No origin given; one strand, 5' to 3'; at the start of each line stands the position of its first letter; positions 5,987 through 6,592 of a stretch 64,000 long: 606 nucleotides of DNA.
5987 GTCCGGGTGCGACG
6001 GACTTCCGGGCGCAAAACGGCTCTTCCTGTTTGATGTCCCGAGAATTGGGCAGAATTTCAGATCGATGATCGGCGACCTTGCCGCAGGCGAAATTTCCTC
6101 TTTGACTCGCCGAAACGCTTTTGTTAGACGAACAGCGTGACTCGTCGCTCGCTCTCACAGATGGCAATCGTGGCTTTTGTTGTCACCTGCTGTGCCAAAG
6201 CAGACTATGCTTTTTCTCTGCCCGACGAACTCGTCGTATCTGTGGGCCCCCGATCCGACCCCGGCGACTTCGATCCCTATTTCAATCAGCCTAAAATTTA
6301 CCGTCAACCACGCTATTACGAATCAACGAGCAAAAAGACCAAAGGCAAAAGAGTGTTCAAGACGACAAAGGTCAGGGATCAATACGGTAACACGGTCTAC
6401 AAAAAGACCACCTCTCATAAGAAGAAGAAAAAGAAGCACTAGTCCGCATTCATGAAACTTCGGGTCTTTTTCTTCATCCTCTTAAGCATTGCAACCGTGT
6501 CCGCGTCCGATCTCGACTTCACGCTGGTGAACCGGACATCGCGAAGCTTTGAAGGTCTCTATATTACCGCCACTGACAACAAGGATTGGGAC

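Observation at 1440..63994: Hyper-abundant 8/9-mer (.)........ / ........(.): about 25 exact copies where about 2 are expected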

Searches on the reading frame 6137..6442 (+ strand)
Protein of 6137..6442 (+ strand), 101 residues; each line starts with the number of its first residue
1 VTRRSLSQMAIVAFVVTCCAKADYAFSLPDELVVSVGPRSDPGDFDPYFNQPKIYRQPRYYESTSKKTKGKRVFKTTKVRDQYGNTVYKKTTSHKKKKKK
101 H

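Call 56: search_protein_families(library=pfam, proteins=[window:6137-6442:+], max_evalue=0.01)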
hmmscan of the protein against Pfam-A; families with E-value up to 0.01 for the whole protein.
window:6137-6442:+ (101 aa): 1 family
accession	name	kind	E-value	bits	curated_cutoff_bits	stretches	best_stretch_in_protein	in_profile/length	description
PF19735.4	DUF6225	-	0.0038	17.7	26.5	1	27-60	23-56/87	Family of unknown function (DUF6225)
